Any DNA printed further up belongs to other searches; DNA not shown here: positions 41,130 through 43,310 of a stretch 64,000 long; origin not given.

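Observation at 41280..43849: Tungsten/molybdenum aldehyde:ferredoxin oxidoreductase with a dedicated poly-ferredoxin in a high-GC aerobic-type chromosome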

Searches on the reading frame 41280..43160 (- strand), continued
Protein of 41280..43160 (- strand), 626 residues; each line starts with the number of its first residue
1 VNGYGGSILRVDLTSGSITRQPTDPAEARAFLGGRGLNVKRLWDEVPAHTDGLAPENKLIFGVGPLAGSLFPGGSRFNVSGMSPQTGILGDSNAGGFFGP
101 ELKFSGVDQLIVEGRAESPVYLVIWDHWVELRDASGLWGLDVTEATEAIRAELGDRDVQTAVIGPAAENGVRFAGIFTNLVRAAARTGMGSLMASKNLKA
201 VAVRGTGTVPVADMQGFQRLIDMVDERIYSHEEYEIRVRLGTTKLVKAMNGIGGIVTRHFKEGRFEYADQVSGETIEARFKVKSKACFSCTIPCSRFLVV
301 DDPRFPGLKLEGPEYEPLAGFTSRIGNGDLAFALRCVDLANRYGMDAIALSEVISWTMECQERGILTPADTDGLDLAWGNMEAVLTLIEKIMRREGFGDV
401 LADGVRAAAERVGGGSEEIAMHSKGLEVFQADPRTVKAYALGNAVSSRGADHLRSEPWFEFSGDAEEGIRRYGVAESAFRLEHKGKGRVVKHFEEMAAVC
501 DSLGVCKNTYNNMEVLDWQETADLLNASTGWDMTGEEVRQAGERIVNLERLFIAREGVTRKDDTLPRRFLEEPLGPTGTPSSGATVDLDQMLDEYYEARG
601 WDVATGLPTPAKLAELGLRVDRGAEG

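Call 15: find_encoding_contigs(protein=P0053, flank=10000, max_places=2)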
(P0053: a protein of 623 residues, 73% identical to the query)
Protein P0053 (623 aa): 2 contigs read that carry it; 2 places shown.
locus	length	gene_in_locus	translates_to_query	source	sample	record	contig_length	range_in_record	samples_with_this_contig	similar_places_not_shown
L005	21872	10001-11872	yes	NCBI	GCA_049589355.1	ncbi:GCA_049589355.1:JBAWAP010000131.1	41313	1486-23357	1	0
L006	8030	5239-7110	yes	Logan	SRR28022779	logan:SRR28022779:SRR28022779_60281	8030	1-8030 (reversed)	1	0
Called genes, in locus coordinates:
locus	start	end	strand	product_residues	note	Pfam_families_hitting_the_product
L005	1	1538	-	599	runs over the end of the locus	PF00664:ABC_membrane, PF00005:ABC_tran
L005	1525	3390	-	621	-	PF00664:ABC_membrane, PF00005:ABC_tran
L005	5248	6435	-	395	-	PF01594:AI-2E_transport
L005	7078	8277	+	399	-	PF03435:Sacchrp_dh_NADP, PF16653:Sacchrp_dh_C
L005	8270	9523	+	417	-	PF13527:Acetyltransf_9, PF17668:Acetyltransf_17, PF13530:SCP2_2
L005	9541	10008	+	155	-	PF12797:Fer4_2 (faint), PF12837:Fer4_6 (faint), PF13484:Fer4_16 (faint), PF13237:Fer4_10, PF13247:Fer4_11, PF12838:Fer4_7, PF13187:Fer4_9, PF00037:Fer4 (weak), +2 more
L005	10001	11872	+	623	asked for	PF02730:AFOR_N, PF01314:AFOR_C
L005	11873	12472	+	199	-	PF00857:Isochorismatase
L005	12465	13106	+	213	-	-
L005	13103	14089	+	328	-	PF00579:tRNA-synt_1b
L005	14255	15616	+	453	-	PF00291:PALP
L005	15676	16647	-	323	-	PF00365:PFK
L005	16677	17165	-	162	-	PF04073:tRNA_edit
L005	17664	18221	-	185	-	-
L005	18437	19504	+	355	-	PF27529:AMPT (weak), PF05343:Peptidase_M42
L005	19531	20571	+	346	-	PF27529:AMPT (weak), PF05343:Peptidase_M42, PF01546:Peptidase_M20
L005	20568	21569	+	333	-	PF05343:Peptidase_M42, PF01546:Peptidase_M20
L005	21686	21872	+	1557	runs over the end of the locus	PF14870:PSII_BNR (faint), PF25174:Beta-prop_THOC3 (faint), PF25852:DUF6242_C (faint), PF02012:BNR (faint), PF13088:BNR_2 (faint), PF15902:Sortilin-Vps10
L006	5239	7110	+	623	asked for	PF02730:AFOR_N, PF01314:AFOR_C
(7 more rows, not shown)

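Call 20: find_related_loci(query=window:41280-43160:-, collection=genome_contigs, flank=10000)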
Query window:41280-43160:- (626 aa) in genome_contigs; peptide patterns used: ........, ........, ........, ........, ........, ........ (x = any residue, [..] = any of these).
198 stretches matched a pattern; 176 encode a relative of the query (tblastn E <= 1e-3); the best 80 are kept; 80 distinct loci.
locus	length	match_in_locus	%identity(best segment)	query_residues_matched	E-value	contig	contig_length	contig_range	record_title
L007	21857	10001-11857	95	1-619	0e+0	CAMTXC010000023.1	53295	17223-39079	MAG: uncultured actinobacterium isolate G04_MAG_00059 genome assembly, contig: G04_MAG_00059_000000000020, whole genome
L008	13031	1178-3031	87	1-618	0e+0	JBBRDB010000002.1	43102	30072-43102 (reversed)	MAG: Thermoleophilia bacterium isolate Co_metawrap_2432 Cmw_2432_k141_9655845_length_43102_cov_11.9980, whole genome sho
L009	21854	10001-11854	84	1-618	0e+0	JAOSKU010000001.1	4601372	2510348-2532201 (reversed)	MAG: Thermoleophilia bacterium isolate FR_37 FR-Thermoleophilia-1_s1, whole genome shotgun sequence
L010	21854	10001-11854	76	1-618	0e+0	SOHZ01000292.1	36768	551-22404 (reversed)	MAG: Anaerolineales bacterium isolate E26_bin7 NODE_11_length_36768_cov_14.785689, whole genome shotgun sequence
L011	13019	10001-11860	75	1-620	0e+0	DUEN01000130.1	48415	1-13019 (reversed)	MAG TPA_asm: Caldilineae bacterium isolate J4 Contig130, whole genome shotgun sequence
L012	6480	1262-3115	73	1-618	0e+0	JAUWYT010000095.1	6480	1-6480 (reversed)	MAG: Chloroflexota bacterium isolate CSMAG_2717 CSMAG_2717_k141_982494_length_6480_cov_7.9757, whole genome shotgun sequ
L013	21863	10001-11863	73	1-621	0e+0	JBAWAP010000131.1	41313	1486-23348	MAG: Anaerolineae bacterium isolate MFD04381_ilm_asm_bin11 k127_105246, whole genome shotgun sequence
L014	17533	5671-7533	73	1-621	0e+0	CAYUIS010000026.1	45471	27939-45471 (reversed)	MAG TPA_asm: uncultured Anaerolineales bacterium isolate SRP214966_co2_450 genome assembly, contig: NODE_837_length_4547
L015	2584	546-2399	74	1-618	0e+0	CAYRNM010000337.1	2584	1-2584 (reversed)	MAG TPA_asm: uncultured Anaerolineae bacterium isolate SRP098346_co1_12 genome assembly, contig: NODE_70596_length_2584_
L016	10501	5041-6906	73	1-622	0e+0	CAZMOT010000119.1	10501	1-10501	MAG TPA_asm: uncultured Anaerolineales bacterium isolate SRP068000_co2_90 genome assembly, contig: NODE_7121_length_1050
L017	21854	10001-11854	73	1-618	0e+0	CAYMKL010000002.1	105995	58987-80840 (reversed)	MAG TPA_asm: uncultured Anaerolineae bacterium isolate SRP167671_co1_184 genome assembly, contig: NODE_149_length_105995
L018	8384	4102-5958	72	1-619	0e+0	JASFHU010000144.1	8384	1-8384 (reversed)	MAG: Anaerolineae bacterium isolate D0608S02metaG_Bin_207 D0608S02metaG_FD_scaffold_2555_c1, whole genome shotgun sequen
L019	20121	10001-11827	75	1-609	0e+0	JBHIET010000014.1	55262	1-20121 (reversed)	MAG: Anaerolineae bacterium isolate b2.sp2_bin.30 NODE_54_length_55262_cov_8.342094, whole genome shotgun sequence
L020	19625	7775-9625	73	1-618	0e+0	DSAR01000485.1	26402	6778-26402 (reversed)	MAG TPA_asm: Chloroflexota bacterium isolate SpSt-1153 Ga0129302_1000613, whole genome shotgun sequence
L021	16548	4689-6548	73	1-616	0e+0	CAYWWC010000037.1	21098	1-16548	MAG TPA_asm: uncultured Anaerolineae bacterium isolate SRP077602_co7_465 genome assembly, contig: NODE_12484_length_2109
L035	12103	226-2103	96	1-626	0e+0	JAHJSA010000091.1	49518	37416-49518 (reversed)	MAG: Actinomycetota bacterium isolate OS_PC_MetaG.mb.176 OS_PC_MetaG.mb.176_k141_674882, whole genome shotgun sequence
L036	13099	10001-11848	66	2-618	0e+0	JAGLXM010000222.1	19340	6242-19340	MAG: Candidatus Bipolaricaulota bacterium isolate RS_12_53 ZL285.bin.53.fa_222, whole genome shotgun sequence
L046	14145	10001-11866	74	1-618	0e+0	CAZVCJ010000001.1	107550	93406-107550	MAG TPA_asm: uncultured Anaerolineae bacterium isolate SRP178699_co1_610 genome assembly, contig: NODE_100_length_107550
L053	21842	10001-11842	68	4-618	0e+0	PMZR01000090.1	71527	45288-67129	MAG: Acidobacteria bacterium isolate fen_186 73.20110800_E3D.77_contig_18743, whole genome shotgun sequence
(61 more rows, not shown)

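Call 23: search_protein_families(library=ncbifam, proteins=[window:41280-43160:-], max_evalue=0.00001)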
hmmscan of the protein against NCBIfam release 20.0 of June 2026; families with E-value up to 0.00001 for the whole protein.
window:41280-43160:- (626 aa): 2 families
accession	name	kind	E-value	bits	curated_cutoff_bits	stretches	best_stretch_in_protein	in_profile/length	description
NF007354.0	PRK09849.1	equivalog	2.5e-67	228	868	2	2-225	6-227/703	aldehyde ferredoxin oxidoreductase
NF040818.1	GAPOR_Arch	equivalog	3.2e-11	42.2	1300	1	50-127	45-121/654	glyceraldehyde-3-phosphate:ferredoxin oxidoreductase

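Call 28: search_solved_structures(query=window:41280-43160:-, show_alignments=4, max_evalue=1e-90)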
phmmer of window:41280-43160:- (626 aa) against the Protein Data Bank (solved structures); distinct sequences matched with E-value up to 1e-90: 4.
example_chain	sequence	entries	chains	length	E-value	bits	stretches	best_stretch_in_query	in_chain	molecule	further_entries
1aor_A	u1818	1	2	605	5.6e-123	415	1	2-618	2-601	ALDEHYDE FERREDOXIN OXIDOREDUCTASE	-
9mqx_D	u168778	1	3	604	1.5e-121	410.3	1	1-618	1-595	Aldehyde:ferredoxin oxidoreductase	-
9g7j_A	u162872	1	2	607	6.7e-106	358.6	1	1-618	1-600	Aldehyde ferredoxin oxidoreductase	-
8c0z_A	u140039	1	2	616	2.8e-100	340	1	3-618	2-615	Aldehyde:ferredoxin oxidoreductase,tungsten-containing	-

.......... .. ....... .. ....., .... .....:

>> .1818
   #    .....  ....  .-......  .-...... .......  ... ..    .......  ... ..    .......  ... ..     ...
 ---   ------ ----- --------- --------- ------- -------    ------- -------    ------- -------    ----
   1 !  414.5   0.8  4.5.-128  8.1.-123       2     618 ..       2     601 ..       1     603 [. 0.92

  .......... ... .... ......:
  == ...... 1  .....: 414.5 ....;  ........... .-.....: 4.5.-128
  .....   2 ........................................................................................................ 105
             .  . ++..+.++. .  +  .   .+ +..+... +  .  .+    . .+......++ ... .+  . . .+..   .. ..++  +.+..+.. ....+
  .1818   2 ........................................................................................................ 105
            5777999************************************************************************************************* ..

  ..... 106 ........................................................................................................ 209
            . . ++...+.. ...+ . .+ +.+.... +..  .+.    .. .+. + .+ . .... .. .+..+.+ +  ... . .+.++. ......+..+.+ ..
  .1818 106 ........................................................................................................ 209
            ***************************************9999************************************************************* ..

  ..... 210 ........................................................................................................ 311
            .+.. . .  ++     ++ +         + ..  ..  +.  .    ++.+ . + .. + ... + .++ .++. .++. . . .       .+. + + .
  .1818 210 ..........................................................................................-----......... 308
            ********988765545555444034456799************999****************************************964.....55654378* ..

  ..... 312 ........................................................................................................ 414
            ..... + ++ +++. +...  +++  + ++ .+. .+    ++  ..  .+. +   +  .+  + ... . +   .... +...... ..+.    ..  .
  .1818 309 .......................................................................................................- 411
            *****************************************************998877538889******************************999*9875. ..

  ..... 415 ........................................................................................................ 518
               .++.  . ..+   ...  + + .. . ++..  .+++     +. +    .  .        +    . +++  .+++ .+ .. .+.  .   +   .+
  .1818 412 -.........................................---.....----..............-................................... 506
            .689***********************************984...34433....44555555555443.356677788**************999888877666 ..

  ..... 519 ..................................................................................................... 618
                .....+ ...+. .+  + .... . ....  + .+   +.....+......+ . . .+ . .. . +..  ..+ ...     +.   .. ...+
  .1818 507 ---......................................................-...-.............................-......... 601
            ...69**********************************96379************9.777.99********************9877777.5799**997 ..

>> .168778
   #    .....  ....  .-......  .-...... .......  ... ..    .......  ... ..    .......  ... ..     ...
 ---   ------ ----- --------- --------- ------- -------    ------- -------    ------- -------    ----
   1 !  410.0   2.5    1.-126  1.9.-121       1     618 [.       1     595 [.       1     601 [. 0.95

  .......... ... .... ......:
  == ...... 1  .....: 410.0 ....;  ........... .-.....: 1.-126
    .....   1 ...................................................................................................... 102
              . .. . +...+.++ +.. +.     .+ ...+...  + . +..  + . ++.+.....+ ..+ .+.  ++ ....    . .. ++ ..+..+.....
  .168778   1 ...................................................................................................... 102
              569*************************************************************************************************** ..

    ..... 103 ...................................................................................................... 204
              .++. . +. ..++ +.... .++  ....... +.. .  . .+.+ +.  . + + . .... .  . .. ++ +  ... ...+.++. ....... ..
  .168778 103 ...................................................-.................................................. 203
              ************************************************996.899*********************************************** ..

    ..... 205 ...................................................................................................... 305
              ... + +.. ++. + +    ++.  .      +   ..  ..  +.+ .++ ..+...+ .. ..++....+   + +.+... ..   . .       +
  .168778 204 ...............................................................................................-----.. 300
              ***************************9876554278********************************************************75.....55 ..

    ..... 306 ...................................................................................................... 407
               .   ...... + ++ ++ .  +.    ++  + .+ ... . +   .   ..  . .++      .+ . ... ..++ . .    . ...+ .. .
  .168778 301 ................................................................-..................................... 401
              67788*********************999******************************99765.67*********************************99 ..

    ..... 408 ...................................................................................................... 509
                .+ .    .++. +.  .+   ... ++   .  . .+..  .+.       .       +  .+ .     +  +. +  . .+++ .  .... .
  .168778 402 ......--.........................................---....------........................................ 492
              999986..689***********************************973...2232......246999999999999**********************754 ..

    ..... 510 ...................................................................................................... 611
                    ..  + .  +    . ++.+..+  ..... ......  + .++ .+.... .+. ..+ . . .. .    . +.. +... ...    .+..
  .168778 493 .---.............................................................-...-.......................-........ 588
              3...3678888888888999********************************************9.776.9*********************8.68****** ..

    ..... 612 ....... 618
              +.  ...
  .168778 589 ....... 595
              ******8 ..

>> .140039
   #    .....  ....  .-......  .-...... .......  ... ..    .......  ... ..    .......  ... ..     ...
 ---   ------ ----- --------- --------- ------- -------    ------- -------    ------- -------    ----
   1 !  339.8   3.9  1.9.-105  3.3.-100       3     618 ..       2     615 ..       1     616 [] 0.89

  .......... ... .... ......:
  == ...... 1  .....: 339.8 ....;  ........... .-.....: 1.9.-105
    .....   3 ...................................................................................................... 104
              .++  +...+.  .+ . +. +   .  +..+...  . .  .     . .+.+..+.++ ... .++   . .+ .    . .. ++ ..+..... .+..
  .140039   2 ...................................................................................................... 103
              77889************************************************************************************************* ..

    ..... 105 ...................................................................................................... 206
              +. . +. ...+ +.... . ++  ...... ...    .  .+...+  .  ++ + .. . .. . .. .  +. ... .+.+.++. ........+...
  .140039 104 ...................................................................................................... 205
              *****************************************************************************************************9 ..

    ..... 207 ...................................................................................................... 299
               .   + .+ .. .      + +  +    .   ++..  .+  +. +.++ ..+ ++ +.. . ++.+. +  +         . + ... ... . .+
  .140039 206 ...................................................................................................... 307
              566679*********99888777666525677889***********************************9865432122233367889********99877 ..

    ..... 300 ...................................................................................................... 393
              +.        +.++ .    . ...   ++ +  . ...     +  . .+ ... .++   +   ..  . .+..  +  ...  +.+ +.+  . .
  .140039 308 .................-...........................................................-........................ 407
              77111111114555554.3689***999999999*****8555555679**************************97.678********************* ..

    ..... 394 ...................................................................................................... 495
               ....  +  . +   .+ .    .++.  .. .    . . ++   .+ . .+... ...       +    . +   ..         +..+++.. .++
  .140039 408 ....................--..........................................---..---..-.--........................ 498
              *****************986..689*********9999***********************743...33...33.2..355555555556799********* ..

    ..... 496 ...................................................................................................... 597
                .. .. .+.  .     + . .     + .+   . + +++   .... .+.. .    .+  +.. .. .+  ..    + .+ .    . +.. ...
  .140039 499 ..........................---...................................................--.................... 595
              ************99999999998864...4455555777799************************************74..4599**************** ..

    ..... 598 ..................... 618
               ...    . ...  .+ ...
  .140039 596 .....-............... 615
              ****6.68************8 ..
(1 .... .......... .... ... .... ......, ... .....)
